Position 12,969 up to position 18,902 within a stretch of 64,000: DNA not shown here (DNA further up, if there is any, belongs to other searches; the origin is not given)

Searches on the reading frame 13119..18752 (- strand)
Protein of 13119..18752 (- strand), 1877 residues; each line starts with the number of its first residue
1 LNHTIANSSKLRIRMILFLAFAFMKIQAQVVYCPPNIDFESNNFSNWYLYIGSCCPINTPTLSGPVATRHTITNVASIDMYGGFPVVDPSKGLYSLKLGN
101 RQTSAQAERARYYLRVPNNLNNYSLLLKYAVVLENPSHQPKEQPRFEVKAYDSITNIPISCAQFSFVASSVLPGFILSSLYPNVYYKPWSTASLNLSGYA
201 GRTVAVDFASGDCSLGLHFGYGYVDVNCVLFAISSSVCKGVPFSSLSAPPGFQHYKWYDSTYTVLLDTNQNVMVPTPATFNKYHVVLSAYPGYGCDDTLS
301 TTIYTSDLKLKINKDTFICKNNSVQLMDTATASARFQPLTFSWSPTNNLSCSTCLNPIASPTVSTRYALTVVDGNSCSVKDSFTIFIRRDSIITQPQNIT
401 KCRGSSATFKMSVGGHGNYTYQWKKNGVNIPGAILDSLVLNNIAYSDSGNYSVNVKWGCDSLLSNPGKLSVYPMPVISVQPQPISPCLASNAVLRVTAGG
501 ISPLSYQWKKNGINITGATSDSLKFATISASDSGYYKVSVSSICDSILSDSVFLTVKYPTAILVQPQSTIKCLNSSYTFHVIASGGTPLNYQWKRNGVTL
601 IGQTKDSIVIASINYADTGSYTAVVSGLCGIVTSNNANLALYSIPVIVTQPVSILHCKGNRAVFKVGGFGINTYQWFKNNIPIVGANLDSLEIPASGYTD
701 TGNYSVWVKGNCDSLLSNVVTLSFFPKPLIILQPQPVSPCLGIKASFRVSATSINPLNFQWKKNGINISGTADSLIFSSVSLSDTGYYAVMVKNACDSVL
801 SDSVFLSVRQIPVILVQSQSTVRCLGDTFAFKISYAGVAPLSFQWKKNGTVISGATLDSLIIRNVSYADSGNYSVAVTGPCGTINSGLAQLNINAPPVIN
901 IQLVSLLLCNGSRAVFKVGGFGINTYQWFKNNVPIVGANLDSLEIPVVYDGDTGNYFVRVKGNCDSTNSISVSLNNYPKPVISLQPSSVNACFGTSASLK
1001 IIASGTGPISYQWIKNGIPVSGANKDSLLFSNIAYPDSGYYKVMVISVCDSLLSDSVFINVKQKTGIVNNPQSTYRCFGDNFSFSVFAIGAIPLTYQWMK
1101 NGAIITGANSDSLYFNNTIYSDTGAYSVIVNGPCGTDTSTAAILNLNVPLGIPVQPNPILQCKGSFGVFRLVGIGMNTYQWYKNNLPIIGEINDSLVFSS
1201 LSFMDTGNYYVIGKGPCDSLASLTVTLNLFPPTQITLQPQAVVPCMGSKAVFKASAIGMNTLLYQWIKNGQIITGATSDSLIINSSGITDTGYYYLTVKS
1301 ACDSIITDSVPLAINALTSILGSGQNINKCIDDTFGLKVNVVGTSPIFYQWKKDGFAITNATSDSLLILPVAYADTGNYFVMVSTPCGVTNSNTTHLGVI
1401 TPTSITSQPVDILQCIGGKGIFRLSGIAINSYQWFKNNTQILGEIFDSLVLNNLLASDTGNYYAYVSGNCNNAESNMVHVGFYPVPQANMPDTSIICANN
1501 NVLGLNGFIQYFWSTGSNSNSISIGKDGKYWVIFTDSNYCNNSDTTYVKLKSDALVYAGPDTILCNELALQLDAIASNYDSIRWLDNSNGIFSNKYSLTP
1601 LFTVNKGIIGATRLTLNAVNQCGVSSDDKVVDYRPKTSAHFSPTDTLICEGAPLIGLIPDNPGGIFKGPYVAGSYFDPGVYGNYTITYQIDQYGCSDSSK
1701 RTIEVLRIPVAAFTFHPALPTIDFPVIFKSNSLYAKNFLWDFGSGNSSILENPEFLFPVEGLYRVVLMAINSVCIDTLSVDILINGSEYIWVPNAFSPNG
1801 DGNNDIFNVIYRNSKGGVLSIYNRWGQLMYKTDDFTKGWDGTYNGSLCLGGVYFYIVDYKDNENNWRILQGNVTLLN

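Call 66: search_protein_families(library=pfam, proteins=[window:13119-18752:-])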
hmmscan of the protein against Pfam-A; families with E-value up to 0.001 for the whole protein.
window:13119-18752:- (1877 aa): 13 families
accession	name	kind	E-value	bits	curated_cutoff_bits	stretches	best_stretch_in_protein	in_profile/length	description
PF13927.12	Ig_3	-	1.4e-71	237.4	30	6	812-877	2-76/78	Immunoglobulin domain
PF07679.22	I-set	-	1.5e-41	140.7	23.7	1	813-884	2-82/90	Immunoglobulin I-set domain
PF13895.12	Ig_2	-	6.3e-25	87.7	27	0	816-874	13-60/79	Immunoglobulin domain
PF13585.12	CHU_C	-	6e-19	68.4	27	1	1792-1865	3-78/86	CHU_C Type IX secretion signal domain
PF16681.11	Ig_5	-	1.3e-15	58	27.3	0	506-542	22-59/82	Ig-like domain on T-cell surface glycoprotein CD3 epsilon chain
PF19081.6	Ig_7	-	3.7e-13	50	27.3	0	736-800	9-74/84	Ig-like domain CHU_C associated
PF00047.31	ig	-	9.5e-10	39.1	21.8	0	585-626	20-71/81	Immunoglobulin domain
PF00801.26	PKD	-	4.5e-08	33.4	23.5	0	1734-1780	28-76/80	PKD domain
PF07686.23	V-set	-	6.4e-07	30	26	0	758-806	61-106/109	Immunoglobulin V-set domain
PF12367.13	PFO_beta_C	-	5.2e-06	26.9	24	0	1176-1191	7-22/66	Pyruvate ferredoxin oxidoreductase beta subunit C terminal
PF18911.6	PKD_4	-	2.3e-05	24.8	27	0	1734-1771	33-70/85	PKD domain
PF20418.3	Herpes_gE_N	-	0.00012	22.3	24.5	0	488-555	60-126/129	Alphaherpesvirus glycoprotein E N-terminal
PF16680.11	Ig_4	-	0.00015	22.7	30.1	0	505-538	14-47/71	T-cell surface glycoprotein CD3 delta chain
